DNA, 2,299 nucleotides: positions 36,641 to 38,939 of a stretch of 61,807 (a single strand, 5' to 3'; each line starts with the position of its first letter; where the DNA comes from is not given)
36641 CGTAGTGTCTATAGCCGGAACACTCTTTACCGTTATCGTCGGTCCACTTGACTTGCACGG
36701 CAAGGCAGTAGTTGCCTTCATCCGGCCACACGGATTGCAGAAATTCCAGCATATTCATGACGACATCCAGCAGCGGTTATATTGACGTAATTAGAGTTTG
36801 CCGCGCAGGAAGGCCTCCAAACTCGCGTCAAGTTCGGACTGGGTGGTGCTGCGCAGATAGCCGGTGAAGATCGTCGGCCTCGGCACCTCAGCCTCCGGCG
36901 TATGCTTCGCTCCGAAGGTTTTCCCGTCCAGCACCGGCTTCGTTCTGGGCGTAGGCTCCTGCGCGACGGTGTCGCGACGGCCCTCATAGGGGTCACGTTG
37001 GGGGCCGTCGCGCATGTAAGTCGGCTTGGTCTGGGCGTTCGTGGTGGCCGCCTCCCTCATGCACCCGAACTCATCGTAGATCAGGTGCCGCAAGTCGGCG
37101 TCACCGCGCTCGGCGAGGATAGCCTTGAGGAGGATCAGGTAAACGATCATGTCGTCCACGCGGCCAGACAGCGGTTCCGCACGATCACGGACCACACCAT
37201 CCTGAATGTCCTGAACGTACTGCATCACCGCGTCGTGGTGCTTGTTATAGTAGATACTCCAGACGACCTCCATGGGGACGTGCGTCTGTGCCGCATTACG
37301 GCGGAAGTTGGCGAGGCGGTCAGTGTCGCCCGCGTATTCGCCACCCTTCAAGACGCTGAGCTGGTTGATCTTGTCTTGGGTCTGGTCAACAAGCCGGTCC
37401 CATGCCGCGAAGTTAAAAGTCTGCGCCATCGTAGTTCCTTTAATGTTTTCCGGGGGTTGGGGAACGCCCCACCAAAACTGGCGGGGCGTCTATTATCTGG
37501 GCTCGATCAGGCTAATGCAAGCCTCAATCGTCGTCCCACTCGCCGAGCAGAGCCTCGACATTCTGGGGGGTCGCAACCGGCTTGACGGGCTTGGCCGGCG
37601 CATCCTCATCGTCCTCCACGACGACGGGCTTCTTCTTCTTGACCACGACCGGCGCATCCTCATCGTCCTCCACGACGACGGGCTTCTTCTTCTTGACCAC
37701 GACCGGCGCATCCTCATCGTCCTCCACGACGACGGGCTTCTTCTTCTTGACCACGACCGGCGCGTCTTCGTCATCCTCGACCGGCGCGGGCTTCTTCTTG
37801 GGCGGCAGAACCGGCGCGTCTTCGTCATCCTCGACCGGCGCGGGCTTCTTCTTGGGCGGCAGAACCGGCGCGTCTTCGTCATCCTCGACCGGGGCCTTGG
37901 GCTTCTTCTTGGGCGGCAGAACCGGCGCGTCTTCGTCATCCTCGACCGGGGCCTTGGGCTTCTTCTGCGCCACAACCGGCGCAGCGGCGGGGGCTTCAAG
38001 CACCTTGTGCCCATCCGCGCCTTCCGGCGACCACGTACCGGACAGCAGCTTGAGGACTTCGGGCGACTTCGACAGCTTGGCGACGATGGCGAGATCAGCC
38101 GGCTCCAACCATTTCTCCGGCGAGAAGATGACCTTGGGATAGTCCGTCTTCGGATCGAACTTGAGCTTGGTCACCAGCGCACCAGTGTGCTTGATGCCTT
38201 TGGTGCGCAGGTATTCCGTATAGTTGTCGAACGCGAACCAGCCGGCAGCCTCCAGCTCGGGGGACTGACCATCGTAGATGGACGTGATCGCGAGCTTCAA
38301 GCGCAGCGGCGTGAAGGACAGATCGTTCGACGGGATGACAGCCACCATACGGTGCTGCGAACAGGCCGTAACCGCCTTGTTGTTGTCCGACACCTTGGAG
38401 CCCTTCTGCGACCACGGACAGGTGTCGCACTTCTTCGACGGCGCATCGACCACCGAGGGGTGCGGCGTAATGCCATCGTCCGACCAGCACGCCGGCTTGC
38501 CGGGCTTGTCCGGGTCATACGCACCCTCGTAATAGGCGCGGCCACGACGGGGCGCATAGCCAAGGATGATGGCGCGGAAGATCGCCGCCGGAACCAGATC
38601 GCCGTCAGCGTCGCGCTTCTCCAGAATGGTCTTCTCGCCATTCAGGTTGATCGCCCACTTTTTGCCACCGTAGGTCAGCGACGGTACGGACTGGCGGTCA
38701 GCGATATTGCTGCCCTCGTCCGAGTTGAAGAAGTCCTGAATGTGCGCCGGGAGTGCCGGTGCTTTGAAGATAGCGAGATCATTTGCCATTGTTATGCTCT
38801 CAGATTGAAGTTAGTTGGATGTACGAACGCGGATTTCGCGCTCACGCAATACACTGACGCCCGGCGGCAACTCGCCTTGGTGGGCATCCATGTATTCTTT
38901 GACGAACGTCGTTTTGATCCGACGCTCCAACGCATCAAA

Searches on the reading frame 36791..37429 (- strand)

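Call 74: search_protein_families(library=pfam, proteins=[window:36791-37429:-], max_evalue=1)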
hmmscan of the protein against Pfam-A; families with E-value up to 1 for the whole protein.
window:36791-37429:- (212 aa): 0 families

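Call 84: search_protein_families(library=phrogs, proteins=[window:36791-37429:-], max_evalue=0.01)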
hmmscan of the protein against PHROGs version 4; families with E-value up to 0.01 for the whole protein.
window:36791-37429:- (212 aa): 1 family
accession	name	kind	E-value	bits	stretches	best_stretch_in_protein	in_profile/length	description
phrog_6802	-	unknown function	3.4e-14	54.1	1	9-110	5-103/122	-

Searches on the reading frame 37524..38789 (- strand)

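Call 7: search_protein_families(library=pfam, proteins=[window:37524-38789:-], max_evalue=0.01)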
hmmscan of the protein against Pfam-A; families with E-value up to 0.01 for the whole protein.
window:37524-38789:- (421 aa): 0 families

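Call 8: search_protein_families(library=phrogs, proteins=[window:37524-38789:-], max_evalue=0.001)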
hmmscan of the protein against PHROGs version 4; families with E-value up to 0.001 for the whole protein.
window:37524-38789:- (421 aa): 2 families
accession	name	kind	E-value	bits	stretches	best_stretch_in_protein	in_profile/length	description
phrog_27714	-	unknown function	3.3e-22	80.4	1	47-244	63-251/292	-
phrog_23155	-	unknown function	2.8e-07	31.1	1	73-173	71-159/255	-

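Call 74: search_protein_families(library=pfam, proteins=[window:37524-38789:-], max_evalue=1)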
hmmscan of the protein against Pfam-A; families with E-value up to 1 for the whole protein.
window:37524-38789:- (421 aa): 0 families
